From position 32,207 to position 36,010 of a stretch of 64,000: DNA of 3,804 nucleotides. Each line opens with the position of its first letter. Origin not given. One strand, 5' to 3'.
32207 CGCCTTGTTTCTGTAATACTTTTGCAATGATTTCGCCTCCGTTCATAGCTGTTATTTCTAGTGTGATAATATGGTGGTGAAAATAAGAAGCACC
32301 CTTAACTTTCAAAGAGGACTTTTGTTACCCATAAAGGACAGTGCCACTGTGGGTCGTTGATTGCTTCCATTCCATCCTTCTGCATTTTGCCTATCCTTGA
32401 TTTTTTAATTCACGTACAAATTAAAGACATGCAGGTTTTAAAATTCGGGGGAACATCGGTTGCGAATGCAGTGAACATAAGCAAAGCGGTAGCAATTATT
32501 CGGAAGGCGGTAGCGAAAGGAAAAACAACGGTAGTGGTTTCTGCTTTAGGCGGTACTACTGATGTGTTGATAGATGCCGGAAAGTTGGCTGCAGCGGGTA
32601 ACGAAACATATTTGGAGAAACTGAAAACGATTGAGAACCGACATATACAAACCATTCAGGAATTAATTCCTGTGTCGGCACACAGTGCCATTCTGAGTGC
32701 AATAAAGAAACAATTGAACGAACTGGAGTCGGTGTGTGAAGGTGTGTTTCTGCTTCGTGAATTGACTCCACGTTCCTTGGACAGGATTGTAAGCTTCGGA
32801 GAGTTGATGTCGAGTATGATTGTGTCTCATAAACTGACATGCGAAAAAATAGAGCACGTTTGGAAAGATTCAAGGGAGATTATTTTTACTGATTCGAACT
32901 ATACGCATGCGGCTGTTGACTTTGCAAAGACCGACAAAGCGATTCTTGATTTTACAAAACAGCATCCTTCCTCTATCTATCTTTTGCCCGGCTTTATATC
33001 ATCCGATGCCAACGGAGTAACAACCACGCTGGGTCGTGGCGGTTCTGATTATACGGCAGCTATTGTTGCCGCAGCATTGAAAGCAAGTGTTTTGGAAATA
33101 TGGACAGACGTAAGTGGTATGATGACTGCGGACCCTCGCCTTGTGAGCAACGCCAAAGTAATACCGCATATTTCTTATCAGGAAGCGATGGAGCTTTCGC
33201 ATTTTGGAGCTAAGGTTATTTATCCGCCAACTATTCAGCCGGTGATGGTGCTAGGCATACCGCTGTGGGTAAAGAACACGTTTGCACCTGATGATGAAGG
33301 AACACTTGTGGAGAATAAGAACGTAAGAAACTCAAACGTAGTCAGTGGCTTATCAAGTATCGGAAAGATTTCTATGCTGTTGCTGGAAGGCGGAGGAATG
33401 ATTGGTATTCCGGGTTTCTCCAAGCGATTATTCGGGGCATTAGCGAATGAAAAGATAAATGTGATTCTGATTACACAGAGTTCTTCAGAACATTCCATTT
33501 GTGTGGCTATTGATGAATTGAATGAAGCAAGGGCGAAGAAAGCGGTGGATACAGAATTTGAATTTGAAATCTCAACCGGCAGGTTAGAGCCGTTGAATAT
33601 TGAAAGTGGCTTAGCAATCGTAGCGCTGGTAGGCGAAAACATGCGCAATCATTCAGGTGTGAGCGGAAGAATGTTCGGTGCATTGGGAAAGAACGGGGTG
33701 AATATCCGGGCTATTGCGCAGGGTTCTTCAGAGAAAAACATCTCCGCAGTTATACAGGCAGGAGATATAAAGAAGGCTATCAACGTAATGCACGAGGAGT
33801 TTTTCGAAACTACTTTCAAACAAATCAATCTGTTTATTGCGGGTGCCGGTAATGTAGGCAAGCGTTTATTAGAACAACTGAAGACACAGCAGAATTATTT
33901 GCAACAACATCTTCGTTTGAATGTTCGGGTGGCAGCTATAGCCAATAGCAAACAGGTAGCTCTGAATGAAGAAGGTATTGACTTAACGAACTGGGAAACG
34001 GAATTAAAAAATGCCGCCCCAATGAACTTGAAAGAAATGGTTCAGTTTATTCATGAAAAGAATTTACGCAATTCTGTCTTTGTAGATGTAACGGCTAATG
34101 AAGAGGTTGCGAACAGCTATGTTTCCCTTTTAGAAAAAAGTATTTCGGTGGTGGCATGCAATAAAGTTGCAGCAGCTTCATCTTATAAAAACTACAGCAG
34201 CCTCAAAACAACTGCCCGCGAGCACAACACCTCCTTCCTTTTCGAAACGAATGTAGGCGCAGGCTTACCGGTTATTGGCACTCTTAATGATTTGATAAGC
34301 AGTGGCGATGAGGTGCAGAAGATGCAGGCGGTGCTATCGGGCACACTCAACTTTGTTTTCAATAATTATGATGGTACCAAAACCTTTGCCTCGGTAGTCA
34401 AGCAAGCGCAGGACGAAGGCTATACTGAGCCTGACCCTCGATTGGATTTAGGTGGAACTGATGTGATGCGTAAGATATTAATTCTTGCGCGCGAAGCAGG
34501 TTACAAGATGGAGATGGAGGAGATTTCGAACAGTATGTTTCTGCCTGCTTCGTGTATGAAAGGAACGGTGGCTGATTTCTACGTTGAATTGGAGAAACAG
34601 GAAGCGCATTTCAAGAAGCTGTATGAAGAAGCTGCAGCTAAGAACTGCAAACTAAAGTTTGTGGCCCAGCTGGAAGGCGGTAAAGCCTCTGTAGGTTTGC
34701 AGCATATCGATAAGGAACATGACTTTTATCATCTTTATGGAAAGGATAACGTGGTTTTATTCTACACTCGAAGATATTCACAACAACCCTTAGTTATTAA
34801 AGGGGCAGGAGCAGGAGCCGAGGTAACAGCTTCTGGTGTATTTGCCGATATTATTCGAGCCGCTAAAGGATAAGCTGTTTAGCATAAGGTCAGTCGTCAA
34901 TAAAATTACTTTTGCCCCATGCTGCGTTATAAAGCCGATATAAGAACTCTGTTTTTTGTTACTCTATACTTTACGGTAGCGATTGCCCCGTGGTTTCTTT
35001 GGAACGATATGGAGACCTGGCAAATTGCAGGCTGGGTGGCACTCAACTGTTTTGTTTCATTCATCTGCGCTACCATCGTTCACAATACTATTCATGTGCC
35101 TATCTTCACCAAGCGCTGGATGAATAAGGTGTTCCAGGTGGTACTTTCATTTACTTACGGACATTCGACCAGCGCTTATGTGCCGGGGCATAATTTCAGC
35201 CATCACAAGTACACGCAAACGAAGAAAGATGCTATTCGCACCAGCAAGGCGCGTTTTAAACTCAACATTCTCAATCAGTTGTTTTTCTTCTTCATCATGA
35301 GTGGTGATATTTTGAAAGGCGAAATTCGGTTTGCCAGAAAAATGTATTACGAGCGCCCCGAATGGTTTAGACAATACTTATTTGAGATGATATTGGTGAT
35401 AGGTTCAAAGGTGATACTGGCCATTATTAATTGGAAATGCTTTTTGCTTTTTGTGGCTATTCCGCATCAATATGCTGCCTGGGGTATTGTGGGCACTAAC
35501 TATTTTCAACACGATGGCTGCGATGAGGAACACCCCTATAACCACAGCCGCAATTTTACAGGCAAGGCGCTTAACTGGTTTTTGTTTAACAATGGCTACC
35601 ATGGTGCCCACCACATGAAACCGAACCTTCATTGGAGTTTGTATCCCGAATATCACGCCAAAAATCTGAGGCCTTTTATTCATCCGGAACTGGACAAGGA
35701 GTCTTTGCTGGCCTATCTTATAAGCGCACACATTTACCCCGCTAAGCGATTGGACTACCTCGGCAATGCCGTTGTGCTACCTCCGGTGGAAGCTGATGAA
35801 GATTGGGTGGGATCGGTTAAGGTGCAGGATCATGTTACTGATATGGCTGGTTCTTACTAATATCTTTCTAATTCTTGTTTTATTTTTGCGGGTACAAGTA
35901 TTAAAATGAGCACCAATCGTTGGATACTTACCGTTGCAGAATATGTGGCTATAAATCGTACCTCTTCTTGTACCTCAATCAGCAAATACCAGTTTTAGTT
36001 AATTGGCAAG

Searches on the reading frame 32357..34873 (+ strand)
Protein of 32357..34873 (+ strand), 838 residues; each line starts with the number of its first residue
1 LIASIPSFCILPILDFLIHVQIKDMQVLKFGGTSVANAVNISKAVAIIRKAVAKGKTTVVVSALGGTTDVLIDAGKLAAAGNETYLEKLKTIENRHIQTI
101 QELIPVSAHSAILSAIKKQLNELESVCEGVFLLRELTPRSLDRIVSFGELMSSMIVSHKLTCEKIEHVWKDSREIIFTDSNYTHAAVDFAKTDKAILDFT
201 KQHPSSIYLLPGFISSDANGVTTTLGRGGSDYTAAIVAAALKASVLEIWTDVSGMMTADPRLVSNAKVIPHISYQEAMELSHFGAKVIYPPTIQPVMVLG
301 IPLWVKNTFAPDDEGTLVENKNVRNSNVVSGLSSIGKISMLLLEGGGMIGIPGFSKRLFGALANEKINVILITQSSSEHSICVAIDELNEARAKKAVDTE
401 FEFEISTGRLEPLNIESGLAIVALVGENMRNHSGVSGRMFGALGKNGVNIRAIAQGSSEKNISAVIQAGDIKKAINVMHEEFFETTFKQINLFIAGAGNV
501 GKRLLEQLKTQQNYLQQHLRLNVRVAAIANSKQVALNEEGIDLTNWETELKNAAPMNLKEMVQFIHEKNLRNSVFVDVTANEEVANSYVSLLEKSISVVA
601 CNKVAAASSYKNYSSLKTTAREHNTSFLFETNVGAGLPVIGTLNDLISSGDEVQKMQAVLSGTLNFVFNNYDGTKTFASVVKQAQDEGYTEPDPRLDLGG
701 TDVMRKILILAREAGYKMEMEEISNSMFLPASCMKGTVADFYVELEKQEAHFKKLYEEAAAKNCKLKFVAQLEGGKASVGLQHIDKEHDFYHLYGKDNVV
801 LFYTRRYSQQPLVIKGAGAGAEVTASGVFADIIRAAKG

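Call 36: search_protein_families(library=pfam, proteins=[window:32357-34873:+], max_evalue=0.01)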
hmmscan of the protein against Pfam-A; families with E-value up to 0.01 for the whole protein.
window:32357-34873:+ (838 aa): 6 families
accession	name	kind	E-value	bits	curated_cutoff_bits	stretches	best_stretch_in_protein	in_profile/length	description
PF00742.24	Homoserine_dh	-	1.5e-50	171.9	22.9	1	638-833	1-173/173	Homoserine dehydrogenase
PF22468.2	ACT_9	-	2.1e-43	146.3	27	2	422-482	1-61/61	ACT domain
PF00696.33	AA_kinase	-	2.8e-42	145.5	24.9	1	25-307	2-234/234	Amino acid kinase family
PF03447.22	NAD_binding_3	-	2.1e-15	57.9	24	1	496-630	1-116/116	Homoserine dehydrogenase, NAD binding domain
PF13840.12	ACT_7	-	1.7e-14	53.9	27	2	415-480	2-65/65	ACT domain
PF01842.31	ACT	-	6.1e-13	48.7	27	2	429-476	7-59/66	ACT domain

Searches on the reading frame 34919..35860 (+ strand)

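Call 36: search_protein_families(library=pfam, proteins=[window:34919-35860:+], max_evalue=0.01)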
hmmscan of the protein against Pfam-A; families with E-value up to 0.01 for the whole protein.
window:34919-35860:+ (313 aa): 1 family
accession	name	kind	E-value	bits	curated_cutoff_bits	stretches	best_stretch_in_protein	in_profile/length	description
PF00487.30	FA_desaturase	-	8e-30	104.9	29.7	1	36-254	5-242/253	Fatty acid desaturase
